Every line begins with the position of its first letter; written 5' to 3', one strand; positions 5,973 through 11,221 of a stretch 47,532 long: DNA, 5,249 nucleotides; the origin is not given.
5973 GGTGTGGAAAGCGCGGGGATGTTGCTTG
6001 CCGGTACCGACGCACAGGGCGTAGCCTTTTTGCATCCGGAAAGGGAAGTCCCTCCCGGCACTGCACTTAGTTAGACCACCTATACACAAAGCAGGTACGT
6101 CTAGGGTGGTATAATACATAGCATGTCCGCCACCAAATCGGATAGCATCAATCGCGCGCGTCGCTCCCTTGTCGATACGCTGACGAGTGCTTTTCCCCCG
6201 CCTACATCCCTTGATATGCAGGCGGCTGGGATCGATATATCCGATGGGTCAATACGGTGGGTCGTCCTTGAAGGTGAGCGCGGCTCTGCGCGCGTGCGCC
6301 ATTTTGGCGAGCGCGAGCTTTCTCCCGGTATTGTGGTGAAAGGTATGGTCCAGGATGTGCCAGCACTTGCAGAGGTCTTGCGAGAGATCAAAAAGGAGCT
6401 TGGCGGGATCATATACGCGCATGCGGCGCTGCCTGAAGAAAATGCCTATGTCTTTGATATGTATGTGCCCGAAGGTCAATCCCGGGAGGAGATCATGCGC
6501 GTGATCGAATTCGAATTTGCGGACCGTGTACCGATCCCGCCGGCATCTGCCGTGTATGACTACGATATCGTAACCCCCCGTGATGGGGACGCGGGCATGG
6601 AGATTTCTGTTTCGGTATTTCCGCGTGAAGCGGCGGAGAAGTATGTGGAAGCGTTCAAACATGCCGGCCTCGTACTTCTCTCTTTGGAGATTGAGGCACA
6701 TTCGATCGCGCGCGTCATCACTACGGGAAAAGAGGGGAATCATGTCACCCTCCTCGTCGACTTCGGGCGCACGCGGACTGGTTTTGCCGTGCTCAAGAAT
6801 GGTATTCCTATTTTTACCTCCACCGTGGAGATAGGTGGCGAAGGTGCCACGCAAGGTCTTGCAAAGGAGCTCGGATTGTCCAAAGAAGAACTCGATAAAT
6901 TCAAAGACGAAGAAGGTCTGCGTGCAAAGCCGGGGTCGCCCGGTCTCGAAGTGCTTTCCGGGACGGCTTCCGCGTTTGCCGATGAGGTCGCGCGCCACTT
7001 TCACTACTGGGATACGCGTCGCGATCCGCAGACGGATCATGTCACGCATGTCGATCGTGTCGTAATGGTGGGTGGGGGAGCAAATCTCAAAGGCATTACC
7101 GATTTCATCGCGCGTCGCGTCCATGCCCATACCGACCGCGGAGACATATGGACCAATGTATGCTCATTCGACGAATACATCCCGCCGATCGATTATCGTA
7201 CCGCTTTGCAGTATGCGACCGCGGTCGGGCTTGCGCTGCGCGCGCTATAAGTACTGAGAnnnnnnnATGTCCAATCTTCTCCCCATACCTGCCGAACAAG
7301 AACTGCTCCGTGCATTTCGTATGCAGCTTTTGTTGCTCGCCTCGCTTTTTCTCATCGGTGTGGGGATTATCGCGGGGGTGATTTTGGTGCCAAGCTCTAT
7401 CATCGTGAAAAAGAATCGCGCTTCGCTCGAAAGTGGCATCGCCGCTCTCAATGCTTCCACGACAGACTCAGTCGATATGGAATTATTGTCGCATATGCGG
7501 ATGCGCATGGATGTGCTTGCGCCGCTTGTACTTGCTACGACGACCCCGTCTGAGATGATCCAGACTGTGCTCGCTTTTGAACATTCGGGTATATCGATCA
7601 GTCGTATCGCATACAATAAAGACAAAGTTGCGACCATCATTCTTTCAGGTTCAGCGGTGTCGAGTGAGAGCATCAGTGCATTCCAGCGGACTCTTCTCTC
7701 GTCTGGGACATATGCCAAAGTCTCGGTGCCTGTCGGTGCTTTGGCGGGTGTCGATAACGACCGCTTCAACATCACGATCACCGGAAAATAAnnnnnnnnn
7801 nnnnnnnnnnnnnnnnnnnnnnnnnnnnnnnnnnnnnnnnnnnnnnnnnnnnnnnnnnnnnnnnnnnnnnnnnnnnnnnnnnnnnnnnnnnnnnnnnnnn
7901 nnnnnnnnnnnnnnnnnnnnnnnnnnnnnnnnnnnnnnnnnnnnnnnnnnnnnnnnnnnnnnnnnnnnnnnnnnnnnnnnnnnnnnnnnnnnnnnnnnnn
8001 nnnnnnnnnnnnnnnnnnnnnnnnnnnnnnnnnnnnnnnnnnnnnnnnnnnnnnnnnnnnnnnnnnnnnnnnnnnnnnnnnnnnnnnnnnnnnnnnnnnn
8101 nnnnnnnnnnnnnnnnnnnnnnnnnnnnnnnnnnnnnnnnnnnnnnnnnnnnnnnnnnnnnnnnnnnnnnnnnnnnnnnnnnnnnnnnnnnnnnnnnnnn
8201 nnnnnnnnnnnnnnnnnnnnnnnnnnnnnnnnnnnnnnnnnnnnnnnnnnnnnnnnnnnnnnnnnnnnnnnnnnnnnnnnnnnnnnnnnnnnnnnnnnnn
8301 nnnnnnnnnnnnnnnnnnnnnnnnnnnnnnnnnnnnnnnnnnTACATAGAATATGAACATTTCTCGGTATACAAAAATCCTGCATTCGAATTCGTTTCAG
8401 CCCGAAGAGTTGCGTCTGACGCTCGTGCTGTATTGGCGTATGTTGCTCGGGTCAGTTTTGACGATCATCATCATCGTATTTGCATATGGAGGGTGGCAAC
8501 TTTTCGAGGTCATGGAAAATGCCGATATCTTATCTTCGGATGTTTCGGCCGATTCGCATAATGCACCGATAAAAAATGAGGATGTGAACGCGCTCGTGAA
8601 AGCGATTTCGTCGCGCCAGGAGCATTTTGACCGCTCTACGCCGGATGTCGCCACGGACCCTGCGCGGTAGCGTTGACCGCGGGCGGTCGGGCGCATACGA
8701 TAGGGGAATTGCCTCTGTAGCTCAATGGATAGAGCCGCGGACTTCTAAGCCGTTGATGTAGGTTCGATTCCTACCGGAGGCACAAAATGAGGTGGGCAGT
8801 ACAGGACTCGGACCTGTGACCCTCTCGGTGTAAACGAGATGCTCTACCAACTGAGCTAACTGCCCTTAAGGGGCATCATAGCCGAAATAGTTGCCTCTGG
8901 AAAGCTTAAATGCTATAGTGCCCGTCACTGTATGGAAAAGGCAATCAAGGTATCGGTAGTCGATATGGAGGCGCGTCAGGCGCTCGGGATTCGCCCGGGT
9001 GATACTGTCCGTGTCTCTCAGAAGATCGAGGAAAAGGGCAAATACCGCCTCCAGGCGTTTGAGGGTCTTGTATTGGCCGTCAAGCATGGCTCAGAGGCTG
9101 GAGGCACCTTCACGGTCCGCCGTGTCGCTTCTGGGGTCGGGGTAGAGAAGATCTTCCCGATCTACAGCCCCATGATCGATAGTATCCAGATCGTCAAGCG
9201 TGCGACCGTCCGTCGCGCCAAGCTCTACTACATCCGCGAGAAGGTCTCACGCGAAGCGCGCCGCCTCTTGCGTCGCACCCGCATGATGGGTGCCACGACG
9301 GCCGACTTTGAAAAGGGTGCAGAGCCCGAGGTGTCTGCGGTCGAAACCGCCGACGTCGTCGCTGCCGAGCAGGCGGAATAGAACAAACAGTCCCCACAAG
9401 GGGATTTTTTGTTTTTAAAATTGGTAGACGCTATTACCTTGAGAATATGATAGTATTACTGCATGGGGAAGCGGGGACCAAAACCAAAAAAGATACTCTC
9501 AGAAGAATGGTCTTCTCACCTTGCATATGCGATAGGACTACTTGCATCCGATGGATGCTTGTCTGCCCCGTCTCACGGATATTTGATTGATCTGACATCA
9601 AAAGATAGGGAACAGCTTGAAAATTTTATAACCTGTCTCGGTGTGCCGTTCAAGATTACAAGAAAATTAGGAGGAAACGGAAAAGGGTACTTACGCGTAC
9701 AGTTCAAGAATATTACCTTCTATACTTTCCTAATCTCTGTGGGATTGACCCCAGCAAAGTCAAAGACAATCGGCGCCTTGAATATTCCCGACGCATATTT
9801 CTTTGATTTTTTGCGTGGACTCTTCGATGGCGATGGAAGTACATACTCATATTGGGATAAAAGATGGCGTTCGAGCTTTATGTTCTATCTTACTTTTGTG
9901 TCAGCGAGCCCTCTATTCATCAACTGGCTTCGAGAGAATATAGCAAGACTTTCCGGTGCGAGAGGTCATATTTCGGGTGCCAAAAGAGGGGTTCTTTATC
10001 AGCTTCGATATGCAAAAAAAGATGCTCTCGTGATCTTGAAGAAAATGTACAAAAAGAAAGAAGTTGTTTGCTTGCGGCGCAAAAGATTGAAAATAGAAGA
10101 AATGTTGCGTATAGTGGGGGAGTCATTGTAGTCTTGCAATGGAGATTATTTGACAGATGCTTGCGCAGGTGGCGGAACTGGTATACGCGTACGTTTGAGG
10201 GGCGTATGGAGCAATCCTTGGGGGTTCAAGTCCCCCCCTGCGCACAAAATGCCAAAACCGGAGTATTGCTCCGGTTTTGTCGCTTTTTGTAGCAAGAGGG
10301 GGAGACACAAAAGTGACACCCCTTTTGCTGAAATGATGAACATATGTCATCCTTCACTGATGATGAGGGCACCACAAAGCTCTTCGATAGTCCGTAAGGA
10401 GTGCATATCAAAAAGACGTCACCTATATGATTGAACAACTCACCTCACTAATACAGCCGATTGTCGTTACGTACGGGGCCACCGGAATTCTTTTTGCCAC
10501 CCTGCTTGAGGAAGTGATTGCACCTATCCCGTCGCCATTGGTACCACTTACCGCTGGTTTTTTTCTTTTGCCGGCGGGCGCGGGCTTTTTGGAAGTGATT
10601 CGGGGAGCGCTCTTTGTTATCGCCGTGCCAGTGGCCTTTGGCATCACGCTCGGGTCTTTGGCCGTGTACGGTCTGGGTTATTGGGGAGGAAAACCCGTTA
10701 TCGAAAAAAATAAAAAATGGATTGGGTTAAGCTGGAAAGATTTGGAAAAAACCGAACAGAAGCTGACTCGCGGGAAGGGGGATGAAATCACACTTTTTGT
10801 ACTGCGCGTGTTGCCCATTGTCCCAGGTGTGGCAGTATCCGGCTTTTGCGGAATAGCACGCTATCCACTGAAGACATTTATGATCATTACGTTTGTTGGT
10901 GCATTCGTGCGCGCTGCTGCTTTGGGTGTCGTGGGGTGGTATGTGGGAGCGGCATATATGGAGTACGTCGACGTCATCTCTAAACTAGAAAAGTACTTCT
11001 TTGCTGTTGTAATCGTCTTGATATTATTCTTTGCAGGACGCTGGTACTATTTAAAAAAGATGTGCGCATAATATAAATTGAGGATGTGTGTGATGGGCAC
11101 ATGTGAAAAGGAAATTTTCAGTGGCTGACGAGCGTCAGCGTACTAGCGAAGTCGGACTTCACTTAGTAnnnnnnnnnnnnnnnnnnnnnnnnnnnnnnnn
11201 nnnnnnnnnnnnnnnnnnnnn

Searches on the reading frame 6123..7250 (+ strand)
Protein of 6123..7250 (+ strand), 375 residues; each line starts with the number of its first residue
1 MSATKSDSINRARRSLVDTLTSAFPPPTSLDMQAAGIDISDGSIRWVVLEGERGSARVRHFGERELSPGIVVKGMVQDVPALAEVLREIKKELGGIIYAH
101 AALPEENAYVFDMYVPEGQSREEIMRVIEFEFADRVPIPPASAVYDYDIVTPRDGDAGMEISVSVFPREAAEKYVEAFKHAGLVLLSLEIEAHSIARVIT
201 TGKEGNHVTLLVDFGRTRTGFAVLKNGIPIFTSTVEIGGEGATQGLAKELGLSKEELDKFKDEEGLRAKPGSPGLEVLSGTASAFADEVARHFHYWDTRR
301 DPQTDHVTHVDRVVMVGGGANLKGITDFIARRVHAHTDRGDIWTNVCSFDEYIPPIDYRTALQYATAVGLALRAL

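Call 29: search_protein_families(library=pfam, proteins=[window:6123-7250:+], max_evalue=0.001)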
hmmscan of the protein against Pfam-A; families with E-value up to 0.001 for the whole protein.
window:6123-7250:+ (375 aa): 2 families
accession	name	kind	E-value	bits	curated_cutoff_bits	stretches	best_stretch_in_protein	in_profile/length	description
PF11104.14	PilM_2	-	9.5e-33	114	27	1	36-374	1-339/340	Type IV pilus assembly protein PilM;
PF14450.12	FtsA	-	8.8e-09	36.2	31.8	1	211-369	2-127/127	Cell division protein FtsA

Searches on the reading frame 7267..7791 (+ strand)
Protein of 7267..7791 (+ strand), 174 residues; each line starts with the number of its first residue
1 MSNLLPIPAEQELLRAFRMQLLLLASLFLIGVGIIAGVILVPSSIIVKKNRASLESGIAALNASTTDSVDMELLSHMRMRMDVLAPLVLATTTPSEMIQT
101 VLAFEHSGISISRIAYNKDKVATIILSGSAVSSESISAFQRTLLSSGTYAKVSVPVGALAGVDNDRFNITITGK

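Call 29: search_protein_families(library=pfam, proteins=[window:7267-7791:+], max_evalue=0.001)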
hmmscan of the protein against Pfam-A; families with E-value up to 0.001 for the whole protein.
window:7267-7791:+ (174 aa): 0 families

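Call 98: search_protein_families(library=pfam, proteins=[window:7267-7791:+], max_evalue=0.01)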
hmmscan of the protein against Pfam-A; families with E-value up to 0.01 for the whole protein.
window:7267-7791:+ (174 aa): 1 family
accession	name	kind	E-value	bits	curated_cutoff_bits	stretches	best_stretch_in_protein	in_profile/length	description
PF05137.18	PilN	-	0.0015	18.9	22.8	1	108-171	13-76/78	Fimbrial assembly protein (PilN)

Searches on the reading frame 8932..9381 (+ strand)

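Call 29: search_protein_families(library=pfam, proteins=[window:8932-9381:+], max_evalue=0.001)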
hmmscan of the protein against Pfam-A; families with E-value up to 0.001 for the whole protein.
window:8932-9381:+ (149 aa): 1 family
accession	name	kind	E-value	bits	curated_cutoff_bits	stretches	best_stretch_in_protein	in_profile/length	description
PF01245.26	Ribosomal_L19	-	2e-33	115.1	22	1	17-110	15-107/111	Ribosomal protein L19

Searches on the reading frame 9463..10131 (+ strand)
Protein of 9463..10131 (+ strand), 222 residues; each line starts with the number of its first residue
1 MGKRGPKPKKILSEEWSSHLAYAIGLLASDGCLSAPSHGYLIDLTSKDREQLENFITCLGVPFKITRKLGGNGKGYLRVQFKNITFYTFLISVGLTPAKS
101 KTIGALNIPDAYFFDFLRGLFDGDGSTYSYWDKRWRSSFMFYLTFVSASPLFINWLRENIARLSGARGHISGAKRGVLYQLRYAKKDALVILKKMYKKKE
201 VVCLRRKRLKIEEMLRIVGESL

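Call 98: search_protein_families(library=pfam, proteins=[window:9463-10131:+], max_evalue=0.01)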
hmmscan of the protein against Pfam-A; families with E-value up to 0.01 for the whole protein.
window:9463-10131:+ (222 aa): 2 families
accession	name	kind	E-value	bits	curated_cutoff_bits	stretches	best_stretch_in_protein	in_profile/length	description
PF14528.11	LAGLIDADG_3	-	2.6e-07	31.2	22.5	0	116-187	6-73/82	LAGLIDADG-like domain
PF14527.11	LAGLIDADG_WhiA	-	0.00013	22.4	23.2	0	21-68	3-53/93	WhiA LAGLIDADG-like domain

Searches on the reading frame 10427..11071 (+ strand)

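Call 26: search_protein_families(library=pfam, proteins=[window:10427-11071:+], max_evalue=0.001)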
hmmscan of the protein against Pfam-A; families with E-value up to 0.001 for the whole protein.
window:10427-11071:+ (214 aa): 1 family
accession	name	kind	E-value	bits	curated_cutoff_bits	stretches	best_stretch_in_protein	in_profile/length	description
PF09335.16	VTT_dom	-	5.2e-16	59.7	33.9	1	62-171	16-122/123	VTT domain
